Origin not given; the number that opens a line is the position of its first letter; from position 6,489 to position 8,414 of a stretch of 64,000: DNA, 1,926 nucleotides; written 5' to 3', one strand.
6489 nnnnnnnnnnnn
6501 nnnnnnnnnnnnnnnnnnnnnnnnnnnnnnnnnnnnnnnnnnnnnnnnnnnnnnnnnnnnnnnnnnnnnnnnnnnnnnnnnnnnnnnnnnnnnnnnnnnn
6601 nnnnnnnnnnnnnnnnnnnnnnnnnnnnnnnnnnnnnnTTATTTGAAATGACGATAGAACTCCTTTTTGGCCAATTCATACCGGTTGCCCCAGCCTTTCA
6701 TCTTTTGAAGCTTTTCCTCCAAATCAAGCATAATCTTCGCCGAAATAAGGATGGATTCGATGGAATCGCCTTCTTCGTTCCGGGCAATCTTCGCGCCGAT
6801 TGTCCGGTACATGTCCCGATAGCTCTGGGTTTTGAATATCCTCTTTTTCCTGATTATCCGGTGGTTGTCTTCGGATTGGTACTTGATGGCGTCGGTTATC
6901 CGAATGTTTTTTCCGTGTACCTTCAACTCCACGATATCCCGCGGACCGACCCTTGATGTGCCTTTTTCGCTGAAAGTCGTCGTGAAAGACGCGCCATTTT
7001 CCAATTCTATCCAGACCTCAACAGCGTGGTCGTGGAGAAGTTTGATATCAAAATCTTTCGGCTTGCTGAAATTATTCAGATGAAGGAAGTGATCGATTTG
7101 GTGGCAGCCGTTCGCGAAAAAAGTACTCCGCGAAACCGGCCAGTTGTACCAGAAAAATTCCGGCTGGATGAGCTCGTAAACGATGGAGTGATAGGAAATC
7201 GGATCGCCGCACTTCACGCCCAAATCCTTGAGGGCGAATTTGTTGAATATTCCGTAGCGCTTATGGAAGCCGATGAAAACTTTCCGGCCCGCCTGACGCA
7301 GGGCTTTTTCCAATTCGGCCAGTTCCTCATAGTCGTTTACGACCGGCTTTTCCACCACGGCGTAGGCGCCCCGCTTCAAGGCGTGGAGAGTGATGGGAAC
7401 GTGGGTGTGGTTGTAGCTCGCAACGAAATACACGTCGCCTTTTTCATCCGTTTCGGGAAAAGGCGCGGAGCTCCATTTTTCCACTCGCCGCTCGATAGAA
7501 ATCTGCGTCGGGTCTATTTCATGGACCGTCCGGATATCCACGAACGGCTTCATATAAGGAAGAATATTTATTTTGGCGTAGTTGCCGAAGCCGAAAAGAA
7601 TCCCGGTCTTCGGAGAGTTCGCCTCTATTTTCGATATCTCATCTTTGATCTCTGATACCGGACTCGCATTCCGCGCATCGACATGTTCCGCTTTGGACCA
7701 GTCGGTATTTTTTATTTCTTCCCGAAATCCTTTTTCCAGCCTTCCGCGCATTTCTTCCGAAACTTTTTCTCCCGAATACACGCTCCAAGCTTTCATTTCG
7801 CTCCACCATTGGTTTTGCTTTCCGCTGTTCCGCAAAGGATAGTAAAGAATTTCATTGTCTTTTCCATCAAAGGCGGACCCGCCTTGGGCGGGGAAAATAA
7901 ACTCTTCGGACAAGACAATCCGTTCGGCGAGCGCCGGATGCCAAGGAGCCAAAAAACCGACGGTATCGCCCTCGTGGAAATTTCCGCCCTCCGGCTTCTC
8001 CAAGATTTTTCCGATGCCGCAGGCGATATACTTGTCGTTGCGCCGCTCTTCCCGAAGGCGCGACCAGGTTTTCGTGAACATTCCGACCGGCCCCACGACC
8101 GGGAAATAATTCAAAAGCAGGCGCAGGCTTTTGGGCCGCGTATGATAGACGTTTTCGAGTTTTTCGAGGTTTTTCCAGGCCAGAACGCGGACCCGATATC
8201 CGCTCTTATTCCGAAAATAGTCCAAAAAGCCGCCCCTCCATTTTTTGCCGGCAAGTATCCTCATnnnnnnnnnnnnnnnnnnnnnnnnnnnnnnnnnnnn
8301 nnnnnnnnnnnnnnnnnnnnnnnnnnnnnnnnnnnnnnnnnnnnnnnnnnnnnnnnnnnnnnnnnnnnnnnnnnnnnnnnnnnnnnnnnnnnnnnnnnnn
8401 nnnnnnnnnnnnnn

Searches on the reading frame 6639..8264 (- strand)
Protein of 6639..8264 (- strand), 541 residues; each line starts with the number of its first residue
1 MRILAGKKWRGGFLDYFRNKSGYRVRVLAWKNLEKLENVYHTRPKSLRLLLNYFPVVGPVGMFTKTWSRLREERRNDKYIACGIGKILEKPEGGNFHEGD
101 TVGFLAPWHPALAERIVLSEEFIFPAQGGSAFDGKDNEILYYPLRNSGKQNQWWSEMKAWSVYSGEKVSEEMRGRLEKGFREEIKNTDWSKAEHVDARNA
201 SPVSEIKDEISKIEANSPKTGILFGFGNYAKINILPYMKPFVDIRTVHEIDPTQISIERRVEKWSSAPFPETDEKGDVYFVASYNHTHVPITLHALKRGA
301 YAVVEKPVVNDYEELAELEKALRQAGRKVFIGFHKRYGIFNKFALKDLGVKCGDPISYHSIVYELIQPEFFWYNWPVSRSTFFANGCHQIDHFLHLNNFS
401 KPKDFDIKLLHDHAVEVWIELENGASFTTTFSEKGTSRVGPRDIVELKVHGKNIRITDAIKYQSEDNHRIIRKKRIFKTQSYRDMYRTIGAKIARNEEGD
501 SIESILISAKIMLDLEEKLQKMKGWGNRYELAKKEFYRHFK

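Call 84: search_protein_families(library=pfam, proteins=[window:6639-8264:-], max_evalue=0.00001)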
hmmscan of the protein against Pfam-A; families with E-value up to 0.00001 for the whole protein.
window:6639-8264:- (541 aa): 1 family
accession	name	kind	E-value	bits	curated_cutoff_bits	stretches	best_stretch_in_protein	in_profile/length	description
PF01408.29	GFO_IDH_MocA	-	2.5e-10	41.5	24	1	224-333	6-120/120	Oxidoreductase family, NAD-binding Rossmann fold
